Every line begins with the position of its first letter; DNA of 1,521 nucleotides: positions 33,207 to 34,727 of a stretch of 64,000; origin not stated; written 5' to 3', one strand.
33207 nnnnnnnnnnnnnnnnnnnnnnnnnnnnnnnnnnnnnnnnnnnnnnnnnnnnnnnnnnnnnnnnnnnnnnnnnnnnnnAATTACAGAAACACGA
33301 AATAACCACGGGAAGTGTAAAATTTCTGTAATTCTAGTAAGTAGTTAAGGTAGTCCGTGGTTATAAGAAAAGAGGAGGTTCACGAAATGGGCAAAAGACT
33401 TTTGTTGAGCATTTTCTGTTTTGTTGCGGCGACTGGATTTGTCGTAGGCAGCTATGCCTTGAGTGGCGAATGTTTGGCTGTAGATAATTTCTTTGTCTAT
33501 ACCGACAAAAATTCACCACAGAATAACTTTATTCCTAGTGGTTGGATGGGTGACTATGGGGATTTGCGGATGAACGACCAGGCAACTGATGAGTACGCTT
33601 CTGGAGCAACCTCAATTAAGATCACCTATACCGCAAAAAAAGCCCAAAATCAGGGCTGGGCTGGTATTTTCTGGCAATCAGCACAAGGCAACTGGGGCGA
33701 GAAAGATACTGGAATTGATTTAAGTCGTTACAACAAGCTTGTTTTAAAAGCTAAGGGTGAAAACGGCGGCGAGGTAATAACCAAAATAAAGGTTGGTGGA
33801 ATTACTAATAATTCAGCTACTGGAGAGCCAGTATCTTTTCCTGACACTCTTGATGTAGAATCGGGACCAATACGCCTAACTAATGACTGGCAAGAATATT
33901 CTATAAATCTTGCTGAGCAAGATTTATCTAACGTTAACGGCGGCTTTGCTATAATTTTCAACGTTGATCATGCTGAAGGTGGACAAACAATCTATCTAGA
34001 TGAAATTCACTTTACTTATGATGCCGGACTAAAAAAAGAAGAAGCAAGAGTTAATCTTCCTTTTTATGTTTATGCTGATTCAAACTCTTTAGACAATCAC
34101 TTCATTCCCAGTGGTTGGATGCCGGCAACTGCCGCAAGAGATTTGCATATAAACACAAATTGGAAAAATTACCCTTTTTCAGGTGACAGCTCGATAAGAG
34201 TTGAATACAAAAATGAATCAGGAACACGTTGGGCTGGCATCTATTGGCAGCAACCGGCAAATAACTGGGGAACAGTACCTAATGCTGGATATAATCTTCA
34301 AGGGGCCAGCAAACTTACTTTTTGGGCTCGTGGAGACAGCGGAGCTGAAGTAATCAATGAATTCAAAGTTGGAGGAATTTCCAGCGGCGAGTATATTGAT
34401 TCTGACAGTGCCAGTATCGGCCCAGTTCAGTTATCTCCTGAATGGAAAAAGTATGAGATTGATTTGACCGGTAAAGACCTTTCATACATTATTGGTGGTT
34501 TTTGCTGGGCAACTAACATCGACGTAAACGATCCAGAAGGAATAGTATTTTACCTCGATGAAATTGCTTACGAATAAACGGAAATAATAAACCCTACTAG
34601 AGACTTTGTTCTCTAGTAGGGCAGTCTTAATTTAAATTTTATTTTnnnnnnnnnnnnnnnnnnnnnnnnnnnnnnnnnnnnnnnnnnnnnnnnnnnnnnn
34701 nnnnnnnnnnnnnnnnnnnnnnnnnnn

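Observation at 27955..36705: Polysaccharide-utilisation-like locus with two paralogous clan GH-A hydrolases and an internally duplicated CBM-like protein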

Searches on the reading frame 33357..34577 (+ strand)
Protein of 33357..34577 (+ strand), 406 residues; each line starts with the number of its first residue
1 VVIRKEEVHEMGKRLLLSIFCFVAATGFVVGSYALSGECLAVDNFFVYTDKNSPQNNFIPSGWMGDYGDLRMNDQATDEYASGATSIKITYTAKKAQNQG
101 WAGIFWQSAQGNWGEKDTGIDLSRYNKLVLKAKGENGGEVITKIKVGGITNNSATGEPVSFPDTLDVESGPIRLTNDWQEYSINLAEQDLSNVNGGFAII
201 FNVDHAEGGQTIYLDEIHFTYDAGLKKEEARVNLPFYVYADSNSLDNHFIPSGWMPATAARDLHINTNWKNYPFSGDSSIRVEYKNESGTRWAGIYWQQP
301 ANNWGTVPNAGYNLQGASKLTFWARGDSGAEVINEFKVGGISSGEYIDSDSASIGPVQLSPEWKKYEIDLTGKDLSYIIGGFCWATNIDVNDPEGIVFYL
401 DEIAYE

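Call 4: search_protein_families(library=pfam, proteins=[window:33357-34577:+], max_evalue=0.1)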
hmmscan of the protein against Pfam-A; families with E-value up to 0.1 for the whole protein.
window:33357-34577:+ (406 aa): 0 families

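Call 5: search_protein_families(library=ncbifam, proteins=[window:33357-34577:+], max_evalue=0.1)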
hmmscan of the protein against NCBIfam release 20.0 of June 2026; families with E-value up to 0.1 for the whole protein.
window:33357-34577:+ (406 aa): 1 family
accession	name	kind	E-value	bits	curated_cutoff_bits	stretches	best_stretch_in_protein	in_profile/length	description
NF038128.1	choice_anch_J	domain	2.1e-08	34.5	30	2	247-375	9-134/162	choice-of-anchor J domain-containing protein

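Call 10: search_solved_structures(query=window:33357-34577:+, max_evalue=10, show_alignments=1)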
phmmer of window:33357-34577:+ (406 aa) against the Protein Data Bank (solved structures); distinct sequences matched with E-value up to 10: 0.

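Call 12: find_homologous_proteins(query=window:33357-34577:+)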
Query window:33357-34577:+ (406 aa): 3064 proteins with E <= 0.001 among 6489 candidates; the best 120 are listed.
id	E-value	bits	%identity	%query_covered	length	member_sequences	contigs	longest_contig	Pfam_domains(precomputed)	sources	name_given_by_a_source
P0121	4.0e-244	828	89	98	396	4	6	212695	-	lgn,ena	-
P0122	2.1e-229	780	84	98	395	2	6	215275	-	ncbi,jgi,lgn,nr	ncbi:MAG: hypothetical protein KKH93_02235 [Candidatus Omnitrophica bacterium]|nr:hypothetical prote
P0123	3.3e-223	759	81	98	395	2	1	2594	-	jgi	-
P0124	9.4e-212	722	78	97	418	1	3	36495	-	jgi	-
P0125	8.2e-205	699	74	98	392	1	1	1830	-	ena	-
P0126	1.6e-204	698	74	98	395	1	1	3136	-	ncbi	-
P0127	1.8e-203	694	75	98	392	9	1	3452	-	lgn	-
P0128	6.7e-203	692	74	98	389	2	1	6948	-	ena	-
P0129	6.3e-200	683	74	96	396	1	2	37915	-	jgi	-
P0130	4.9e-199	680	74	96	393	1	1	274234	-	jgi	jgi:hypothetical protein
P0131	1.1e-198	679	77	90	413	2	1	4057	-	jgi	-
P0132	1.1e-198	678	73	98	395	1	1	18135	-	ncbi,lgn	-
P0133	1.7e-198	678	73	98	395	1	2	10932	-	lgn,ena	-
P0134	4.0e-198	677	73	98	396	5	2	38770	-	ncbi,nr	ncbi:MAG: hypothetical protein PHU64_04655 [Candidatus Omnitrophica bacterium]|nr:hypothetical prote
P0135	1.9e-197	674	72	97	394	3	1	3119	-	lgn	-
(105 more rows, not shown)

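Call 27: search_solved_structures(query=A1, max_evalue=10, show_alignments=2)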
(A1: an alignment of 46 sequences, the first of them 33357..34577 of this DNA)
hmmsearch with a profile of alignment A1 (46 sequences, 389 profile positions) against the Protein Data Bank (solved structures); distinct sequences matched with E-value up to 10: 0.

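Call 31: predict_structure(alignment_id=A1)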
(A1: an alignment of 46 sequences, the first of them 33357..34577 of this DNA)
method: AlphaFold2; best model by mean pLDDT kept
length: 406 residues; sequences in the alignment: 46
mean_pLDDT: 90.0   pTM: 0.71
mean pLDDT of the five models: 90.0, 88.9, 88.4, 81.7, 80.2
residues with pLDDT >= 90: 267; 70-90: 117; 50-70: 14; < 50: 8
segments of 3 or more residues with pLDDT < 50: 1-3, 35-39
pLDDT, mean of each block of 10 residues (from residue 1): 54 81 80 52 89 93 88 95 95 89 95 94 97 96 95 90 95 96 96 97 87 98 88 90 89 83 90 89 90 91 87 95 96 95 92 96 98 95 92 90 97
secondary structure, 60 per line:
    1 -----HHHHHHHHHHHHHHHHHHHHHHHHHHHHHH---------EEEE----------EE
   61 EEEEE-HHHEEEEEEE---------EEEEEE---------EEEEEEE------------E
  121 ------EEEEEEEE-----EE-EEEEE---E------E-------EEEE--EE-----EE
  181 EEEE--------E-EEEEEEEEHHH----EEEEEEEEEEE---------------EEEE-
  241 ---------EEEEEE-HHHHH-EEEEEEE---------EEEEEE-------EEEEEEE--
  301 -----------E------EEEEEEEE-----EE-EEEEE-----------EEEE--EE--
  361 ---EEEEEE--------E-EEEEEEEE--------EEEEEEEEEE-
elements in order: H6-35 E45-48 E59-65 E70-76 E86-91 E101-107 E127-134 E143-147 E166-169 E179-184 E195-202 E210-220 E236-239 E250-255 H257-261 E263-269 E279-284 E292-298 E319-326 E335-339 E351-354 E364-369 E380-387 E396-405

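Call 39: search_protein_representatives(alignment_id=A1)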
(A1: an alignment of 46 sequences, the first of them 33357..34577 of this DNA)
Query: 46 sequences, 389 profile positions. Proteins with E-value up to 0.001 (for the whole library): 2876; up to 1e-10: 2007; up to 1e-30: 670. The best 150 are listed.
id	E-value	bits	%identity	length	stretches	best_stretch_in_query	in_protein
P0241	0.0e+00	1060.1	-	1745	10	28-388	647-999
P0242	1.8e-167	573.6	-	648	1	23-388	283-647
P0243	2.2e-162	556.8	-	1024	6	213-388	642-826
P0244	6.0e-158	542.2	-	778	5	26-205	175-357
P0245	2.0e-155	533.9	-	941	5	213-388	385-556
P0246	1.1e-143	495.2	-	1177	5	25-217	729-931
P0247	9.4e-143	492.2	-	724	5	214-388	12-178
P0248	3.8e-141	486.9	-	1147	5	24-202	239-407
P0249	1.6e-136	471.7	-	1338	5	217-389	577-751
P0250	3.2e-127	441.1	-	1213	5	35-168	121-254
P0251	1.3e-119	416.0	-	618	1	20-388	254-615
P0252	5.9e-119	413.9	-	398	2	209-388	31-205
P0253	1.4e-103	363.2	-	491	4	271-388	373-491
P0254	1.2e-101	356.9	-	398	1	27-388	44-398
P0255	2.4e-99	349.3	-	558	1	25-389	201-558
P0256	1.4e-98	346.8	-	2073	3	142-388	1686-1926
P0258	6.5e-95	334.7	-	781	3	214-388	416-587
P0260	1.1e-89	317.5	-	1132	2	28-388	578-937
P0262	7.9e-87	308.1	-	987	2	213-388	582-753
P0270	1.3e-80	287.6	-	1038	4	20-167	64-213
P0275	2.0e-78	280.4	-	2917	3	25-131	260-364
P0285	3.9e-71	256.4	-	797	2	213-389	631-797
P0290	4.1e-69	249.8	-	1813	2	33-266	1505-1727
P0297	3.0e-65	237.0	-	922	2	274-388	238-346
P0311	6.2e-62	226.1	-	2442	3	210-387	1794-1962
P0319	2.1e-60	221.1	-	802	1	10-215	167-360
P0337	6.4e-57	209.6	-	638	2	245-387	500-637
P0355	1.9e-54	201.5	-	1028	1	11-208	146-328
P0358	7.0e-54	199.6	-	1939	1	23-388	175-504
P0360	1.2e-53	198.8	-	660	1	9-209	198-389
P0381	8.4e-51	189.5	-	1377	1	21-202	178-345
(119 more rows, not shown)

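Call 42: search_protein_families(library=pfam, alignment_id=A3, max_evalue=0.00001)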
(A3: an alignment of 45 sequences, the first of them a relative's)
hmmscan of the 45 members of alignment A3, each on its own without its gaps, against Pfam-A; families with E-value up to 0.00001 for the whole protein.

A. member 1, P0241 (1745 aa): 1 family
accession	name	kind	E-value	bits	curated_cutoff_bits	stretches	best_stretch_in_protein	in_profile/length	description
PF21582.3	CBM30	-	2.3e-09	37.8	27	0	1280-1346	78-144/170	Carbohydrate binding domain 30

B. families by the number of members that match (of 45 scanned): 26 families (the first 25 are shown)
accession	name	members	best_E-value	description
PF00332.24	Glyco_hydro_17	14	8.1e-16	Glycosyl hydrolases family 17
PF05048.19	NosD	3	1.9e-104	Periplasmic copper-binding protein (NosD)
PF13229.12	Beta_helix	3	1.1e-93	Right handed beta helix region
PF18911.6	PKD_4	3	2.3e-17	PKD domain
PF17963.7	Big_9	3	3.9e-15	Bacterial Ig domain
PF21582.3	CBM30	3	2.3e-09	Carbohydrate binding domain 30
PF17892.7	Cadherin_5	3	3.1e-08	Cadherin-like domain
PF13517.12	FG-GAP_3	2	6.1e-33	FG-GAP-like repeat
PF13860.13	FlgD_ig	2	2.4e-11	FlgD Ig-like domain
PF01839.29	FG-GAP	2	3.2e-11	FG-GAP repeat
PF00801.26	PKD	2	2.2e-08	PKD domain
PF13385.13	Laminin_G_3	1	4.8e-30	Concanavalin A-like lectin/glucanases superfamily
PF05345.18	He_PIG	1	3.2e-15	Putative Ig domain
PF02415.23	Chlam_PMP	1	8.1e-15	Chlamydia polymorphic membrane protein (Chlamydia_PMP) repeat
PF00963.24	Cohesin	1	1.1e-13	Cohesin domain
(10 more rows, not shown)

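Call 43: list_cluster_members(proteins=[P0241, P0243, P0245, P0246, P0249, P0256, P0260, P0275, P0290, P0311])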
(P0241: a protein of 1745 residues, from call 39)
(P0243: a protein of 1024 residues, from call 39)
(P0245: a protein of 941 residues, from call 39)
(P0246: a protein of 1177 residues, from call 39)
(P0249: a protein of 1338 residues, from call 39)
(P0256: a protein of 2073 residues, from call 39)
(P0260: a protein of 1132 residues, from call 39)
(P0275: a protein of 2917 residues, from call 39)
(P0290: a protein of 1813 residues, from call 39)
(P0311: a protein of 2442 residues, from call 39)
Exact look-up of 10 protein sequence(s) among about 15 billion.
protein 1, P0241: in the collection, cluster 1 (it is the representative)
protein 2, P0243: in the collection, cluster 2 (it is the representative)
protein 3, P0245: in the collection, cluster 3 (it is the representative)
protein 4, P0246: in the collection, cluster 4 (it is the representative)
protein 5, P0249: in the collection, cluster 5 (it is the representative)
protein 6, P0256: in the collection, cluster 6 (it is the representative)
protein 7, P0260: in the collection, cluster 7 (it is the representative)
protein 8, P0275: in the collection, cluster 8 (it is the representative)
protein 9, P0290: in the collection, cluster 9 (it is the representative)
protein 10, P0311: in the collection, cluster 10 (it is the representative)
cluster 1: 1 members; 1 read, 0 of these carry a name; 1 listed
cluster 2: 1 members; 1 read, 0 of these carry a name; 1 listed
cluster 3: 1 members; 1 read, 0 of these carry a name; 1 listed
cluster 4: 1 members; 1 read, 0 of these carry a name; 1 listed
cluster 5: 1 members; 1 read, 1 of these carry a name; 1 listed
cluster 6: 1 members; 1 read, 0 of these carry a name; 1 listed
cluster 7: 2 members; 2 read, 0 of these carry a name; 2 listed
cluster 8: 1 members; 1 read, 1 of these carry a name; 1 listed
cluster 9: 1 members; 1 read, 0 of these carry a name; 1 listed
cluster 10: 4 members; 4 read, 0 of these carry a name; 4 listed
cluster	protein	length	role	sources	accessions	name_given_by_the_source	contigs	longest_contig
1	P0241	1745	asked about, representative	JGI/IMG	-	-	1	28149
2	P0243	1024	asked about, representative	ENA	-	-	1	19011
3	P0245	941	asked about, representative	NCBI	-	-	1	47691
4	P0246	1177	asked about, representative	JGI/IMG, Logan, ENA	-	-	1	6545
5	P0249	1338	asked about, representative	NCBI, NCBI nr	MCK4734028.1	MAG: right-handed parallel beta-helix repeat-containing protein [Methanophagales archaeon] | right-handed parallel beta-helix repeat-containing protein [Methanophagales archaeon]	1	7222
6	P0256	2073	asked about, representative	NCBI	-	-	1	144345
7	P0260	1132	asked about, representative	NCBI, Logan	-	-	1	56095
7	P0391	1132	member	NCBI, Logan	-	-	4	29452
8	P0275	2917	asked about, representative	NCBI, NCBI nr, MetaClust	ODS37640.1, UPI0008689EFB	MAG: hypothetical protein A7315_03925 [Candidatus Altiarchaeales archaeon WOR_SM1_79] | status=active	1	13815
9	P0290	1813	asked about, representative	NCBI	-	-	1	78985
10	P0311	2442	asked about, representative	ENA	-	-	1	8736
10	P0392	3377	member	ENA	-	-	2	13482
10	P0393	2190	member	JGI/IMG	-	-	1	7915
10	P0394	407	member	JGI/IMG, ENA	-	-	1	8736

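Call 46: search_protein_families(library=pfam, proteins=[P0319, P0355, P0360, P0297, P0381, P0285, P0337, P0275], max_evalue=0.001)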
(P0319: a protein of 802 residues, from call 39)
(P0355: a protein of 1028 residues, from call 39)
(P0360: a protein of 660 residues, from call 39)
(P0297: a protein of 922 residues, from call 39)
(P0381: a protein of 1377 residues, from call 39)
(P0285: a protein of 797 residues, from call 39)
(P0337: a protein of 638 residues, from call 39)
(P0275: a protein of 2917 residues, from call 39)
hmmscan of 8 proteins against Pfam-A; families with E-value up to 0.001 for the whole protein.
P0319 (802 aa): 1 family
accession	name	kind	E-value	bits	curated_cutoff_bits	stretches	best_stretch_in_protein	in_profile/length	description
PF02836.23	Glyco_hydro_2_C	-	4e-09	36.5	21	1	353-497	112-233/302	Glycosyl hydrolases family 2, TIM barrel domain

P0355 (1028 aa): 6 families
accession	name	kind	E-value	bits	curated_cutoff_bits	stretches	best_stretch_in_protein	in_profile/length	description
PF00041.27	fn3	-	5.7e-20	71.8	25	2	612-699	2-68/84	Fibronectin type III domain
PF16656.11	Pur_ac_phosph_N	-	3.1e-11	44.1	30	1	615-702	5-83/93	Purple acid Phosphatase, N-terminal domain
PF02836.23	Glyco_hydro_2_C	-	3.6e-09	36.6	21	1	333-461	111-217/302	Glycosyl hydrolases family 2, TIM barrel domain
PF25788.1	Ig_Rha78A_N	-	9.9e-08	32.6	27.4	0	941-1016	15-92/105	Rha78A-like, N-terminal immunoglobulin domain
PF24489.1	Ig_J_second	-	1.8e-06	28.3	27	0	762-808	37-83/105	Tip attachment protein J second Ig-like domain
PF16794.11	fn3_4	-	0.00028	21.2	27.1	0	615-702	7-91/103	Fibronectin-III type domain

P0360 (660 aa): 3 families
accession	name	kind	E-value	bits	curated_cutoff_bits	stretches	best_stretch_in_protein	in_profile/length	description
PF02836.23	Glyco_hydro_2_C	-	6.9e-09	35.7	21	1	399-522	117-217/302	Glycosyl hydrolases family 2, TIM barrel domain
PF03198.20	Glyco_hydro_72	-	0.00042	20.1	25.9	0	158-223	56-117/314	Glucanosyltransferase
PF00150.24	Cellulase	-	0.00063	19.7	23.5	0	397-452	110-163/272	Cellulase (glycosyl hydrolase family 5)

P0297 (922 aa): 7 families
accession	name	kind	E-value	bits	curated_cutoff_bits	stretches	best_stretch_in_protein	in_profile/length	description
PF05345.18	He_PIG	-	3.2e-15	56.8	24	1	632-712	6-96/96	Putative Ig domain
PF13860.13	FlgD_ig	-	2.4e-11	43.9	27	1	837-898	8-71/79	FlgD Ig-like domain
PF13585.12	CHU_C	-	3.9e-11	43.3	27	1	725-798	4-72/86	CHU_C Type IX secretion signal domain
PF17963.7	Big_9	-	3.2e-08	34.8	23.6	1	637-710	12-89/89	Bacterial Ig domain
PF17892.7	Cadherin_5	-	8.4e-06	26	26.5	1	647-712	30-98/98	Cadherin-like domain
PF02836.23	Glyco_hydro_2_C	-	1.5e-05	24.8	21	1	358-444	113-164/302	Glycosyl hydrolases family 2, TIM barrel domain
PF00801.26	PKD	-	0.00041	20.7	23.5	0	641-711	14-80/80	PKD domain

P0381 (1377 aa): 5 families
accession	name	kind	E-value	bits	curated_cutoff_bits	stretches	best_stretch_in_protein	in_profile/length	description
PF13229.12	Beta_helix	-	7.2e-21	74.9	25.9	2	808-924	47-156/158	Right handed beta helix region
PF01833.30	TIG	-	7.5e-20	71.2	20.9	2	1204-1287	1-84/84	IPT/TIG domain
PF05048.19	NosD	-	3.5e-11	43.4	23.6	1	779-905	62-173/212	Periplasmic copper-binding protein (NosD)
PF02836.23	Glyco_hydro_2_C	-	1.5e-08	34.6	21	1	356-494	113-216/302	Glycosyl hydrolases family 2, TIM barrel domain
PF00041.27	fn3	-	0.00019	22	25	0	994-1063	11-73/84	Fibronectin type III domain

P0285 (797 aa): 5 families
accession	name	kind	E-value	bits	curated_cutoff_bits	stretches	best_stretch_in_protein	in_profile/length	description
PF03425.19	CBM_11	-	1e-09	39.2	27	1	446-540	27-116/182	Carbohydrate binding domain (family 11)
PF02836.23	Glyco_hydro_2_C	-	3.7e-05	23.5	21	1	94-223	91-211/302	Glycosyl hydrolases family 2, TIM barrel domain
PF24976.1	Lipocalin_10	-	5.5e-05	23.4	27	0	512-540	61-89/180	Lipocalin domain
PF14488.12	DUF4434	-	9.9e-05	22.4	30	1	70-169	62-168/283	Domain of unknown function (DUF4434)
PF02018.23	CBM_4_9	-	0.00042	21.1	25.9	0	511-562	67-117/136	Carbohydrate binding domain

P0337 (638 aa): 0 families

P0275 (2917 aa): 5 families
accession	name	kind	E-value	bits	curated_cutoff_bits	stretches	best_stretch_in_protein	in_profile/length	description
PF05048.19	NosD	-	1.9e-104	348.2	23.6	7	932-1089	44-190/212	Periplasmic copper-binding protein (NosD)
PF13229.12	Beta_helix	-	1.1e-93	311.5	25.9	8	1471-1603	24-158/158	Right handed beta helix region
PF18911.6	PKD_4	-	2.3e-17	63.2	27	1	2773-2856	1-82/85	PKD domain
PF00801.26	PKD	-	2.2e-08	34.4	23.5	1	2789-2852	13-76/80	PKD domain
PF22352.2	K319L-like_PKD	-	1.9e-05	25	27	1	2781-2857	2-84/84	K319L-like, PKD domain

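Call 56: search_protein_families(library=pfam, proteins=[P0243, P0244, P0245, P0246, P0248, P0250, P0258, P0262, P0270], max_evalue=0.0001)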
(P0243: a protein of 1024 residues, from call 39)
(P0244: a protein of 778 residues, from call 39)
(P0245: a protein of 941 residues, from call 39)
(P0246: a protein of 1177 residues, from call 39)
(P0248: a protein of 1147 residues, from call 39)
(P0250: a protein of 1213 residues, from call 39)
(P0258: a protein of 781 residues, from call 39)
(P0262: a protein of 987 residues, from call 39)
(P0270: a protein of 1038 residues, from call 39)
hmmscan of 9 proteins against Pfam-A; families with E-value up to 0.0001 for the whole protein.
P0243 (1024 aa): 2 families
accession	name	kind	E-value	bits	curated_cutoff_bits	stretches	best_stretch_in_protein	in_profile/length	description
PF00332.24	Glyco_hydro_17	-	1.9e-07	31.4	28.2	1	96-180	222-301/306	Glycosyl hydrolases family 17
PF21582.3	CBM30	-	1.1e-05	25.9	27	0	531-591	78-137/170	Carbohydrate binding domain 30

P0244 (778 aa): 0 families

P0245 (941 aa): 1 family
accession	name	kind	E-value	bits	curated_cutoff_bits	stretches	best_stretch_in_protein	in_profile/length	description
PF21582.3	CBM30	-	2.2e-07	31.4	27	0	661-725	77-144/170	Carbohydrate binding domain 30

P0246 (1177 aa): 1 family
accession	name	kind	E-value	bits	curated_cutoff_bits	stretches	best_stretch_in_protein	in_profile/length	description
PF00332.24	Glyco_hydro_17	-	5.6e-13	49.6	28.2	1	400-482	222-305/306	Glycosyl hydrolases family 17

P0248 (1147 aa): 3 families
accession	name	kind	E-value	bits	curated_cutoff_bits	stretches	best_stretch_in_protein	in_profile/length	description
PF22073.2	Cep192_D4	-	4.2e-10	40.2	35.5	1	963-1068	2-110/112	Cep192 domain 4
PF22544.2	HYDIN_VesB_CFA65-like_Ig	-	4.9e-07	30.3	25.5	1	964-1062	2-96/100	HYDIN/CFA65/VesB-like, Ig-like domain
PF15780.11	ASH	-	5.7e-07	30.1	27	1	970-1055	12-92/98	Abnormal spindle-like microcephaly-assoc'd, ASPM-SPD-2-Hydin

P0250 (1213 aa): 1 family
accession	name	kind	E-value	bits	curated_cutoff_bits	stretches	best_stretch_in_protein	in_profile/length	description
PF00041.27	fn3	-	4e-08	33.8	25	1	986-1076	1-81/84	Fibronectin type III domain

P0258 (781 aa): 4 families
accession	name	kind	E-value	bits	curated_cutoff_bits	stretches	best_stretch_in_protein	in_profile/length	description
PF00332.24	Glyco_hydro_17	-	8.1e-16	58.9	28.2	1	303-389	224-301/306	Glycosyl hydrolases family 17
PF18911.6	PKD_4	-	5.4e-08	33.2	27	1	28-110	4-80/85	PKD domain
PF00801.26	PKD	-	4.7e-07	30.2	23.5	1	41-109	13-77/80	PKD domain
PF22352.2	K319L-like_PKD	-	1.3e-05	25.5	27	1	43-113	12-84/84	K319L-like, PKD domain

P0262 (987 aa): 1 family
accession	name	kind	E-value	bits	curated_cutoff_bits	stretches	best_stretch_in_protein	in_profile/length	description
PF00332.24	Glyco_hydro_17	-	6.5e-07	29.7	28.2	1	444-529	221-301/306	Glycosyl hydrolases family 17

P0270 (1038 aa): 0 families

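Call 68: search_protein_families(library=pfam, proteins=[P0241, P0245], max_evalue=10)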
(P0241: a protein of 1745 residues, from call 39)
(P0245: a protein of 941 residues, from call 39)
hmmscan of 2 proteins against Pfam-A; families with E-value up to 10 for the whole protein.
P0241 (1745 aa): 7 families
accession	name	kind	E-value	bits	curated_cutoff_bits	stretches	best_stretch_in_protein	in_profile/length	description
PF21582.3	CBM30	-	2.3e-09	37.8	27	3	1280-1346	78-144/170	Carbohydrate binding domain 30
PF07081.18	DUF1349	-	0.00041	20.5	32.4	1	139-203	113-176/179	Protein of unknown function (DUF1349)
PF24683.1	CT021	-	0.0066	16.7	27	0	387-419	37-66/125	CT021 protein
PF18884.5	TSP3_bac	-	0.012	15.9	25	1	210-224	1-15/22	Bacterial TSP3 repeat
PF05428.17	CRF-BP_N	-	0.19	11.9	25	0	1125-1165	31-71/127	Corticotropin-releasing factor binding protein N-terminal domain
PF06439.18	3keto-disac_hyd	-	0.29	11.6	26.8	1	941-983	104-153/187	3-keto-disaccharide hydrolase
PF11653.13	VirionAssem_T7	-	1.5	9.8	25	0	1104-1132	22-50/99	Bacteriophage T7 virion assembly protein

P0245 (941 aa): 3 families
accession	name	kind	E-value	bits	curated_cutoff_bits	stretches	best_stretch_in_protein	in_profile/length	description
PF21582.3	CBM30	-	2.2e-07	31.4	27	1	661-725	77-144/170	Carbohydrate binding domain 30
PF02018.23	CBM_4_9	-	0.069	14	25.9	0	119-164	67-113/136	Carbohydrate binding domain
PF14403.11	CP_ATPgrasp_2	-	0.3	10.4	32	0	516-551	65-100/374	Circularly permuted ATP-grasp type 2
